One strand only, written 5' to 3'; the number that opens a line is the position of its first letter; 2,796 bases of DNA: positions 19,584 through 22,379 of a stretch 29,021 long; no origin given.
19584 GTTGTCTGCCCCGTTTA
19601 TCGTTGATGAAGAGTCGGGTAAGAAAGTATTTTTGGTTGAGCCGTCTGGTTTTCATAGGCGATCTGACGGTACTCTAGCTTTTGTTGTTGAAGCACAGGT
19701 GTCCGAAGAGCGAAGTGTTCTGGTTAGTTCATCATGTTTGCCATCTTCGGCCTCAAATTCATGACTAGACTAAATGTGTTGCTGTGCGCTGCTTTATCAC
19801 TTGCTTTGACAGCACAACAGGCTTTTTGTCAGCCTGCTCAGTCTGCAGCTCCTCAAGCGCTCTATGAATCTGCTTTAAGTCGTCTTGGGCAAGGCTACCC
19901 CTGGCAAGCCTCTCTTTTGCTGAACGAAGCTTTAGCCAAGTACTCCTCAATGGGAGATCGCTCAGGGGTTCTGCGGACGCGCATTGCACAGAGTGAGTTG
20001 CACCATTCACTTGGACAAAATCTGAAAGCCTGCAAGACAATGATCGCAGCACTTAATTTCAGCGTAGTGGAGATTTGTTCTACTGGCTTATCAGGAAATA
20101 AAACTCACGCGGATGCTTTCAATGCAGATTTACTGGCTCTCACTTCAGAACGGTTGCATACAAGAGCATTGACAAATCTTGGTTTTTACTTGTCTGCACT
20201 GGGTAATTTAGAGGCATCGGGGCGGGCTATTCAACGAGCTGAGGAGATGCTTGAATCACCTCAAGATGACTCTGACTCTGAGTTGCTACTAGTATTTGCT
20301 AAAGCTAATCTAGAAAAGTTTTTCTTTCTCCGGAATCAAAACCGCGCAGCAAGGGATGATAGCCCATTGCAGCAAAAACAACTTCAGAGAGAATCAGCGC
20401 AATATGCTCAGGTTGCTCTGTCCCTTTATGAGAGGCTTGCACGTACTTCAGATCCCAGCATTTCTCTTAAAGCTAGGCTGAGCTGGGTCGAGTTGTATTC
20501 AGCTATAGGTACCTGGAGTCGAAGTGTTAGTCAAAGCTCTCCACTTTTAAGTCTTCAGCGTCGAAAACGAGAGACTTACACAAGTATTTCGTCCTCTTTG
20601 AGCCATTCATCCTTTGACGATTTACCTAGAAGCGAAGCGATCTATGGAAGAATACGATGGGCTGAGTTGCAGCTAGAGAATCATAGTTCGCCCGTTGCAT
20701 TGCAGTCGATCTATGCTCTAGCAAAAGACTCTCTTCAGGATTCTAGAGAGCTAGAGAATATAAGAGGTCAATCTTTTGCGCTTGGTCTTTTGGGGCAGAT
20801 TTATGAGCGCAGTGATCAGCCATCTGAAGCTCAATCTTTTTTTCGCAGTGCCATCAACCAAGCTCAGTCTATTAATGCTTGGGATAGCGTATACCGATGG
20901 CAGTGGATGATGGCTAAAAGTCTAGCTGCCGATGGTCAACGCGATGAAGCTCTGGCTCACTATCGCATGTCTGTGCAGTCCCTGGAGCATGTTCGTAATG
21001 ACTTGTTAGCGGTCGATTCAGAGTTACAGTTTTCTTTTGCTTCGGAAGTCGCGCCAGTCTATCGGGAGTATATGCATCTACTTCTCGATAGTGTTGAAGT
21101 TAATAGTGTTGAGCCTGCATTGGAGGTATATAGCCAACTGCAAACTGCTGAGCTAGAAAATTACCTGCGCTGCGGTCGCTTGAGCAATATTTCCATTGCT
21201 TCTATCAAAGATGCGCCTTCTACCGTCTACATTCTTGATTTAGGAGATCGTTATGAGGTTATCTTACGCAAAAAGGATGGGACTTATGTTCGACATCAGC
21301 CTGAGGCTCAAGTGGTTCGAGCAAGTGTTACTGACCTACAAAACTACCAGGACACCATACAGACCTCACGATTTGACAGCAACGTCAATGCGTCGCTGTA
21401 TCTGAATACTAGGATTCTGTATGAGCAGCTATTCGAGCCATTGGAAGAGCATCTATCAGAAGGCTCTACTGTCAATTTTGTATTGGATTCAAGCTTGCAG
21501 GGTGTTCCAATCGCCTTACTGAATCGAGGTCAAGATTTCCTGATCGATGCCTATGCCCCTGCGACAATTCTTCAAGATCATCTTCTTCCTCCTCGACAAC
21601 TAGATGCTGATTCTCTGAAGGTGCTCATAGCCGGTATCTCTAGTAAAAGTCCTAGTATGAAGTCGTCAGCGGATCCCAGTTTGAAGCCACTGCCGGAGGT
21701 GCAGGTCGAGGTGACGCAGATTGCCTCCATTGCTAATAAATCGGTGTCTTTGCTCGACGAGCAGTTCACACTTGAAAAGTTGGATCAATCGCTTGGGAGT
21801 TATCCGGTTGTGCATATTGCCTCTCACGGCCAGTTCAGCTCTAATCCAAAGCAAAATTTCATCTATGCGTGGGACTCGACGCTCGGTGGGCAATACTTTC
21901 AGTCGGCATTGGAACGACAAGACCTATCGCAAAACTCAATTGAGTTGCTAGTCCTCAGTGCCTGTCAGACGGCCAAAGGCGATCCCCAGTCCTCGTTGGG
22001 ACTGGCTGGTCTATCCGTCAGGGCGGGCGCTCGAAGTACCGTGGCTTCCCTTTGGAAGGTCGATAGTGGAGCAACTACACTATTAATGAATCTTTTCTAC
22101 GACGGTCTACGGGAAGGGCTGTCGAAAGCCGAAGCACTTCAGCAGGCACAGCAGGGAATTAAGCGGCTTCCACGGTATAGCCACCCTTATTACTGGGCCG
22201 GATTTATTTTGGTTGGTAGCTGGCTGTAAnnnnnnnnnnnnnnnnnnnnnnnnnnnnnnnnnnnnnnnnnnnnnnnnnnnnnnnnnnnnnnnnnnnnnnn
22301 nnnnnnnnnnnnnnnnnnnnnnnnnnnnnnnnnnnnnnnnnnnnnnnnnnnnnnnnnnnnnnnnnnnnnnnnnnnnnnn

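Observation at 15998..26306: AT-rich, HIP1-poor island with a candidate uncharacterised envelope-spanning signalling or conflict system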

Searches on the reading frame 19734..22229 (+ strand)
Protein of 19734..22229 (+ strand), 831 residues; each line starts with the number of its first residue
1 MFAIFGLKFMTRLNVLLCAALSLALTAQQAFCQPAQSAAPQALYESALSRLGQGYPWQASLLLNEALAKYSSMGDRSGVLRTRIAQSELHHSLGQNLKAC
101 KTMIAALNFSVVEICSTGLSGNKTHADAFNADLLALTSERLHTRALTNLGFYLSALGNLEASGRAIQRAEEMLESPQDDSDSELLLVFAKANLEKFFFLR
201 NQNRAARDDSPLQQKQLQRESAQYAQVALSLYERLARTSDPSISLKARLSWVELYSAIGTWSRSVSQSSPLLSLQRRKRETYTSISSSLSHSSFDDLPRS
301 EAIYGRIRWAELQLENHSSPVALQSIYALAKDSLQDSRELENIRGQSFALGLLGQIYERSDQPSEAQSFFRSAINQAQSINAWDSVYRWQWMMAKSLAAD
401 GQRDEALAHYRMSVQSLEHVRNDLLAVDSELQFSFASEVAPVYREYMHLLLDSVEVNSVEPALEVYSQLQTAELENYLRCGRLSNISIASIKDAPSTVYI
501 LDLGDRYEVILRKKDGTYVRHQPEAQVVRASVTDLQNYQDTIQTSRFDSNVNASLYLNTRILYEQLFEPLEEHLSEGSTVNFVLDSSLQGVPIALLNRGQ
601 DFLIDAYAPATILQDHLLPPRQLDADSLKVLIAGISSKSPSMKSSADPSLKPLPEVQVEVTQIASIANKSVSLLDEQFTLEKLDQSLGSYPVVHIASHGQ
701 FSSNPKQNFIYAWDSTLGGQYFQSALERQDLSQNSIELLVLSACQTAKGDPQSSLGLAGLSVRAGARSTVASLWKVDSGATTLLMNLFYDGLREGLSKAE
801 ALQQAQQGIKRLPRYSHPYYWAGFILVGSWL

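Call 5: search_protein_families(library=pfam, proteins=[window:19734-22229:+], max_evalue=0.01)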
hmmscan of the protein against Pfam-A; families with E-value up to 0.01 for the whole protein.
window:19734-22229:+ (831 aa): 5 families
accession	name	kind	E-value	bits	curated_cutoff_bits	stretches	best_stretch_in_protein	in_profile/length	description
PF12770.12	CHAT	-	2.4e-54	185.2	24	1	561-829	6-289/289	CHAT domain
PF13424.12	TPR_12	-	9.8e-06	26.1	30.1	0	335-378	31-76/77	Tetratricopeptide repeat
PF13181.12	TPR_8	-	0.00019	21.8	25.7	0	350-375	4-29/34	Tetratricopeptide repeat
PF13176.12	TPR_7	-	0.00056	20.2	27.9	0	349-375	1-27/36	Tetratricopeptide repeat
PF00515.34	TPR_1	-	0.0079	16.4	27.8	0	349-374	3-28/34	Tetratricopeptide repeat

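Call 6: search_protein_families(library=ncbifam, proteins=[window:19734-22229:+], max_evalue=0.01)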
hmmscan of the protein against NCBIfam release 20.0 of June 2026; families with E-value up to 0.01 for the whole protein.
window:19734-22229:+ (831 aa): 0 families

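Call 7: search_protein_families(library=padloc, proteins=[window:19734-22229:+], max_evalue=0.01)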
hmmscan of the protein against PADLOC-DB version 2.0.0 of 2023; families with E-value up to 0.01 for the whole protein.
window:19734-22229:+ (831 aa): 1 family
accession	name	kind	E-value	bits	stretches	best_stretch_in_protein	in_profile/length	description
PDLC01169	TPR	-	0.00016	19.2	1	331-387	173-228/252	TPR repeats containing protein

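Call 13: find_homologous_proteins(query=window:19734-22229:+)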
Query window:19734-22229:+ (831 aa): 98 proteins with E <= 0.001 among 8000 candidates.
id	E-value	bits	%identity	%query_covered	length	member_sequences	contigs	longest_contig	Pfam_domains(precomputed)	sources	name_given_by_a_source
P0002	0.0e+0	1787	100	99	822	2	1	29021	PF13424.13,PF12770.13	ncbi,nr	ncbi:CHAT domain-containing protein [Acaryochloris thomasi]|nr:CHAT domain-containing protein [Acary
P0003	0.0e+0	1147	64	99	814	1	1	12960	PF12770.13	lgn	-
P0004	2.3e-187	643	41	99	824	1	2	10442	PF00515.35,PF13424.13,PF13432.13,PF12770.13,PF13181.13,PF07719.24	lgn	-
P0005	2.7e-181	623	40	100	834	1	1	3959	PF13424.13,PF12770.13,PF13181.13,PF07719.24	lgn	-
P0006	1.5e-89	319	32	97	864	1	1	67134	PF13424.13,PF12770.13,PF07719.24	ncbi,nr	ncbi:MAG: CHAT domain-containing protein [Pleurocapsa sp. MO_226.B13]|nr:CHAT domain-containing prot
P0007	6.0e-84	301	37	65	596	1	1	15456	PF12770.13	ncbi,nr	ncbi:MAG: CHAT domain-containing protein [Leptolyngbyaceae cyanobacterium CSU_1_4]|nr:CHAT domain-co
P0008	6.5e-82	294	31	92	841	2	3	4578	PF17874.8,PF00515.35,PF13424.13,PF13176.13,PF12770.13,PF13181.13,PF07719.24,PF13174.13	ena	-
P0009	3.0e-81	292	31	94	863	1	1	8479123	PF00515.35,PF13424.13,PF13432.13,PF12770.13,PF07719.24,PF13374.13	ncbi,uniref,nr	ncbi:CHAT domain-containing protein [Tolypothrix sp. PCC 7910]|uniref:CHAT domain-containing protein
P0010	6.6e-80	288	36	61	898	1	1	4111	PF00515.35,PF13424.13,PF12770.13,PF07719.24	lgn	-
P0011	1.2e-79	287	34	68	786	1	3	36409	PF13424.13,PF12770.13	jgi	jgi:CHAT domain-containing protein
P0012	2.9e-79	286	33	73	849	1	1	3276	PF13414.13,PF17874.8,PF00515.35,PF13424.13,PF13428.13,PF12770.13,PF07719.24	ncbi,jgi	jgi:CHAT domain-containing protein/predicted negative regulator of RcsB-dependent stress response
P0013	4.4e-79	285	30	95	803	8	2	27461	PF13424.13,PF12770.13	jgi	jgi:CHAT domain-containing protein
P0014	5.3e-79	285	34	75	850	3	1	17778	PF13414.13,PF17874.8,PF00515.35,PF13424.13,PF13176.13,PF13432.13,PF12770.13,PF07719.24,PF13374.13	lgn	-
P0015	5.8e-78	281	36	60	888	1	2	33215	PF13424.13,PF13176.13,PF12770.13,PF07719.24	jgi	-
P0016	5.8e-78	281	34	74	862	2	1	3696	PF13414.13,PF17874.8,PF00515.35,PF13424.13,PF13432.13,PF12770.13,PF13181.13,PF07719.24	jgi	jgi:CHAT domain-containing protein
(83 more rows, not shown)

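Call 14: find_encoding_contigs(protein=P0003, flank=10000, max_places=3)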
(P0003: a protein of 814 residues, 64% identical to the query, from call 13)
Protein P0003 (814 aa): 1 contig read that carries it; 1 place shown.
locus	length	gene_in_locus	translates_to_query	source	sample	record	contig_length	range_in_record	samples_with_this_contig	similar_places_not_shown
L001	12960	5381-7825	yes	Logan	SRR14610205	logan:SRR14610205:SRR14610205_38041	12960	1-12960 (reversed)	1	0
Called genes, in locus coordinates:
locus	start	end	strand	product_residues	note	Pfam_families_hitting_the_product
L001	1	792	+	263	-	?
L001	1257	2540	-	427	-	PF03033:Glyco_transf_28, PF00201:UDPGT, PF06722:EryCIII-like_C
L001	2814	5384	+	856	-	PF05860:TPS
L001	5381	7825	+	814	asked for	PF12770:CHAT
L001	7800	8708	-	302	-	-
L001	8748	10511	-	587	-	PF00069:Pkinase, PF07714:PK_Tyr_Ser-Thr, PF03109:ABC1, PF00515:TPR_1 (faint), PF07719:TPR_2 (faint), PF13176:TPR_7 (faint), PF13181:TPR_8 (faint), PF13424:TPR_12, +4 more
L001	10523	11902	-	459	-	PF26355:HTH_VMAP-M9, PF13191:AAA_16, PF20703:nSTAND1 (weak), PF00931:NB-ARC, PF05729:NACHT, PF13401:AAA_22 (weak)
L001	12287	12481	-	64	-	PF07878:RHH_5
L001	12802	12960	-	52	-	?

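Call 15: find_encoding_contigs(protein=P0004, flank=10000, max_places=3)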
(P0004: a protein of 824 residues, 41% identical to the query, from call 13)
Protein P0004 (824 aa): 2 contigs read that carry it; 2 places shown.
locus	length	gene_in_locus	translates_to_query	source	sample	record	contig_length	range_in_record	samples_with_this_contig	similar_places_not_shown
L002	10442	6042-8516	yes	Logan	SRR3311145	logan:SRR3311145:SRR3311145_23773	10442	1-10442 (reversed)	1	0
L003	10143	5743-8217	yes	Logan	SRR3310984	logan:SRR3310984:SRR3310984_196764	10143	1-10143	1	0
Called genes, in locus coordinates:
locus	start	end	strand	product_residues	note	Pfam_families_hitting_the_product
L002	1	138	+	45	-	?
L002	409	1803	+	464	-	PF01266:DAO (faint)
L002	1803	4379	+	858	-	PF05860:TPS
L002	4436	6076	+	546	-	PF07244:POTRA (faint), PF08479:POTRA_2, PF03865:ShlB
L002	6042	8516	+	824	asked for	PF00515:TPR_1 (faint), PF07719:TPR_2 (faint), PF13181:TPR_8 (faint), PF13424:TPR_12 (faint), PF13432:TPR_16 (faint), PF12770:CHAT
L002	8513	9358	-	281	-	-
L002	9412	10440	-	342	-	?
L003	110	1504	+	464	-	PF01266:DAO (faint)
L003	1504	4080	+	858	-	PF05860:TPS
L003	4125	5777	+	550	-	PF07244:POTRA (faint), PF08479:POTRA_2, PF03865:ShlB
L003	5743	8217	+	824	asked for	PF00515:TPR_1 (faint), PF07719:TPR_2 (faint), PF13181:TPR_8 (faint), PF13424:TPR_12 (faint), PF13432:TPR_16 (faint), PF12770:CHAT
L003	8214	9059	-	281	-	-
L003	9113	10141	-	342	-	?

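Call 28: find_related_loci(query=A3, collection=genome_contigs, flank=10000)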
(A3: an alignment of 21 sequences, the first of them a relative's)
Query A3 (822 aa) in genome_contigs; peptide patterns used: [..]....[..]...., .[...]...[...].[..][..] (x = any residue, [..] = any of these).
600 stretches matched a pattern (row limit reached: there are more); 589 encode a relative of the query (tblastn E <= 1e-3); the best 80 are kept; 80 distinct loci.
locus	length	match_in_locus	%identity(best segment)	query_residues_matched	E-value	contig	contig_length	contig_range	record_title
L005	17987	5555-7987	34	15-822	4e-128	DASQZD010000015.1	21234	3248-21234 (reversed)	MAG TPA_asm: Nodularia sp. (in: cyanobacteria) isolate SMAG_U11082 k141_189898, whole genome shotgun sequence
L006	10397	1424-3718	33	61-822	4e-120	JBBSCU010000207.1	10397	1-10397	MAG: Chroococcales cyanobacterium isolate metawrap_la6_45 metawrap_la6_45_K_697366_L_10397_cov_45.4370, whole genome sho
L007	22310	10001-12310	34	56-822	1e-118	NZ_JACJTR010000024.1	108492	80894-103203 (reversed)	Nostoc sp. FACHB-892 contig24, whole genome shotgun sequence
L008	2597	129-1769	40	275-822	7e-125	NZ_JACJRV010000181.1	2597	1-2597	Nostoc sp. FACHB-152 contig181, whole genome shotgun sequence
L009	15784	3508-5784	33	61-822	2e-115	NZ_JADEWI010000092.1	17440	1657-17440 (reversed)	Nostoc sp. LEGE 06077 NODE_298_length_17440_cov_12.7428, whole genome shotgun sequence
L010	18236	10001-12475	33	8-820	6e-120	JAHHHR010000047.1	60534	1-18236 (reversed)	MAG: Nostoc desertorum CM1-VF14 scaffold_295_c1, whole genome shotgun sequence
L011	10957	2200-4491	33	61-822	2e-119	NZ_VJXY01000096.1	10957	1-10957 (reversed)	Komarekiella delphini-convector SJRDD-AB1 NODE_289_length_10957_cov_332.653278, whole genome shotgun sequence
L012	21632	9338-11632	32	61-822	9e-115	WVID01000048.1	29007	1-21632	Nostoc sp. B(2019) strain B NODE_48_length_29007_cov_52.655375, whole genome shotgun sequence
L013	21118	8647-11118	32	7-822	4e-114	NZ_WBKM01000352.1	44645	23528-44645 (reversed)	Nostoc sp. WHI contig-6986000028, whole genome shotgun sequence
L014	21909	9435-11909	32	7-822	2e-113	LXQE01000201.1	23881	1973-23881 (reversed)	Nostoc punctiforme NIES-2108 scaffold94.1, whole genome shotgun sequence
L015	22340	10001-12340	33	56-822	1e-112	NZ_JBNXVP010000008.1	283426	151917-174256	Leptolyngbya sp. AN10 NODE_8_length_283426_cov_24.648693, whole genome shotgun sequence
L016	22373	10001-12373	32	32-819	1e-108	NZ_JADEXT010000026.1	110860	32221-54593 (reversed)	Nostoc sp. LEGE 12447 NODE_46_length_1, whole genome shotgun sequence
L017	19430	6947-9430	32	1-822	6e-115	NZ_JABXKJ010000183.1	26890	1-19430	MAG: Nostoc sp. NMS7 NODE_1825_length_26890_cov_23.3525, whole genome shotgun sequence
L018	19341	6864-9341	35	7-822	8e-132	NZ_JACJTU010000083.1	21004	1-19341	Nostoc paludosum FACHB-159 contig83, whole genome shotgun sequence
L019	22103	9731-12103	33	34-822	1e-113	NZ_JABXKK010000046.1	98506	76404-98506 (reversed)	MAG: Nostoc sp. NMS8 NODE_167_length_98506_cov_84.9766, whole genome shotgun sequence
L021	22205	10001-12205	33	25-822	4e-101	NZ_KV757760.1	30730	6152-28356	Nostoc sp. KVJ20 contig_224, whole genome shotgun sequence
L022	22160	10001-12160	33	41-822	7e-101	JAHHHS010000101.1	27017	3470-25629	MAG: Nostoc indistinguendum CM1-VF10 scaffold_235_c1, whole genome shotgun sequence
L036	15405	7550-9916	31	49-822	7e-94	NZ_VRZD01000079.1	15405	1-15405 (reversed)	MAG: Pantanalinema sp. GBBB05 NODE_280_length_15405_cov_7.692303, whole genome shotgun sequence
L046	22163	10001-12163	31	56-822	1e-91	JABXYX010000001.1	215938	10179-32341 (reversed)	Brasilonema sp. CT11 contig321, whole genome shotgun sequence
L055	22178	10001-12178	31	32-822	5e-91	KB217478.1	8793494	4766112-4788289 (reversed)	Calothrix sp. PCC 7103 genomic scaffold Cal7103DRAFT_CPM.6, whole genome shotgun sequence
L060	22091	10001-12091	31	61-822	3e-90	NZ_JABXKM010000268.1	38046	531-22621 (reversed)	MAG: Nostoc sp. NOS(2021) isolate NOS NODE_59_length_38046_cov_13.0758, whole genome shotgun sequence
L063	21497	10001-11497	37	323-822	3e-89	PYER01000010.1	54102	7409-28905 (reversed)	Filamentous cyanobacterium CCT1 NODE_10_length_54102_cov_9.36461_ID_83141, whole genome shotgun sequence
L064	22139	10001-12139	32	61-822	2e-89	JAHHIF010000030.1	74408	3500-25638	MAG: Symplocastrum torsivum CPER-KK1 scaffold_168_c1, whole genome shotgun sequence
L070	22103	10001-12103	31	61-822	1e-88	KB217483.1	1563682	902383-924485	Calothrix sp. PCC 7103 genomic scaffold Cal7103DRAFT_CPM.1, whole genome shotgun sequence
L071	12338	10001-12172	30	61-821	3e-88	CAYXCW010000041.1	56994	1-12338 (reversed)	MAG TPA_asm: uncultured bacterium isolate binchicken_co319_167 genome assembly, contig: NODE_726_length_56994_cov_23.984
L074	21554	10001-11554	37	309-822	5e-88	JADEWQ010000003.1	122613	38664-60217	Pleurocapsales cyanobacterium LEGE 06147 NODE_38_length_1, whole genome shotgun sequence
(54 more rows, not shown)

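Call 39: search_protein_families(library=pfam, proteins=[L005:14042-17701:+, L005:12962-13267:+, L007:5708-7048:-, L010:3183-3983:+, L005:11433-12950:+, L009:8709-10097:-, L013:13989-15467:-, L001:1257-2540:-], max_evalue=0.001)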
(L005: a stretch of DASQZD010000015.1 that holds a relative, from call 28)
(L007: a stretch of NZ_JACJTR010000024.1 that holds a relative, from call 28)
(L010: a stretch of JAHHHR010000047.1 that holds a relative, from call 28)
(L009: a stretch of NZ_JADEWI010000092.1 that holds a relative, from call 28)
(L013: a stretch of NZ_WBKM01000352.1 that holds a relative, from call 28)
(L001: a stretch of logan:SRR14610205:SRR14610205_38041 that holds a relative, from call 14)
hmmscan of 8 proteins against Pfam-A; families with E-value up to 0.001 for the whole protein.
L005:14042-17701:+ (1219 aa): 1 family
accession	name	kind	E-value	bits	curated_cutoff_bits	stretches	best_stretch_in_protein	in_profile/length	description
PF12965.13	DUF3854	-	3.7e-43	147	23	1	232-353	1-129/130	Domain of unknown function (DUF3854)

L005:12962-13267:+ (101 aa): 0 families

L007:5708-7048:- (446 aa): 1 family
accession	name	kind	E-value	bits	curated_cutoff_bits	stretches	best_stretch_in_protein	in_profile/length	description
PF00067.27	p450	-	5.9e-74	249.9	22.8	1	22-439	22-459/462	Cytochrome P450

L010:3183-3983:+ (266 aa): 0 families

L005:11433-12950:+ (505 aa): 7 families
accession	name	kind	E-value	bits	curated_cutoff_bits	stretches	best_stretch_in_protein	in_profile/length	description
PF05729.18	NACHT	-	8.7e-12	45.6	26.7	1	179-339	2-160/167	NACHT domain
PF00931.28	NB-ARC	-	4.4e-10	39.7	23.5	1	179-269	20-108/248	NB-ARC domain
PF13401.12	AAA_22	-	9.3e-08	32.9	27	1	177-284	5-102/130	AAA domain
PF20703.3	nSTAND1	-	6.1e-07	29.8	27.1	1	156-306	12-160/379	Novel STAND NTPase 1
PF13191.12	AAA_16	-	2.1e-06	28.8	32.6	1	160-275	2-146/167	AAA ATPase domain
PF25201.1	nSTAND6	-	2.4e-05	24.8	27.7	1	161-282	2-122/148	Novel STAND NTPase 6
PF00004.35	AAA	-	4.6e-05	24.3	21.2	1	181-299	2-95/131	ATPase family associated with various cellular activities (AAA)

L009:8709-10097:- (462 aa): 5 families
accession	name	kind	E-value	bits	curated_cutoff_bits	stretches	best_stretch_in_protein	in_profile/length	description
PF13191.12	AAA_16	-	2.8e-08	34.9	32.6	1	114-188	1-82/167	AAA ATPase domain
PF00931.28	NB-ARC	-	4.1e-07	29.9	23.5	1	133-223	19-107/248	NB-ARC domain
PF20703.3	nSTAND1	-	4.2e-06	27.1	27.1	1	113-273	14-165/379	Novel STAND NTPase 1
PF13401.12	AAA_22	-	5.9e-06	27.1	27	1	132-247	5-103/130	AAA domain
PF05729.18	NACHT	-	5.9e-06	26.6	26.7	1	135-296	3-155/167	NACHT domain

L013:13989-15467:- (492 aa): 8 families
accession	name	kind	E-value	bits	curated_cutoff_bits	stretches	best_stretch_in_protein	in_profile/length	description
PF20703.3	nSTAND1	-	1.8e-09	38.1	27.1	1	144-288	13-157/379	Novel STAND NTPase 1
PF00931.28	NB-ARC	-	2.3e-06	27.5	23.5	1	151-351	2-202/248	NB-ARC domain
PF13191.12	AAA_16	-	1.6e-05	25.9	32.6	1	147-256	2-142/167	AAA ATPase domain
PF13401.12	AAA_22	-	3.9e-05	24.4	27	1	165-266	4-103/130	AAA domain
PF05729.18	NACHT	-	9.3e-05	22.8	26.7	1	169-284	3-122/167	NACHT domain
PF01637.24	ATPase_2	-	0.00022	21.6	33.2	1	147-285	1-146/225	ATPase domain predominantly from Archaea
PF25201.1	nSTAND6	-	0.00033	21.2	27.7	0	148-222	2-74/148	Novel STAND NTPase 6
PF01935.23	DUF87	-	0.00077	20.1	23.2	0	167-192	24-49/220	Helicase HerA, central domain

L001:1257-2540:- (427 aa): 3 families
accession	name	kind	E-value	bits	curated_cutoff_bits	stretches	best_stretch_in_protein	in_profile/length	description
PF06722.18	EryCIII-like_C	-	2.9e-19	69.9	31.7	1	289-401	19-130/145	Erythromycin biosynthesis protein CIII-like, C-terminal domain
PF03033.26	Glyco_transf_28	-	1.3e-15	58.2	26.2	1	3-134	1-131/139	Glycosyltransferase family 28 N-terminal domain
PF00201.24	UDPGT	-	3.7e-09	36.4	19.5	1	255-402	278-423/499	UDP-glucoronosyl and UDP-glucosyl transferase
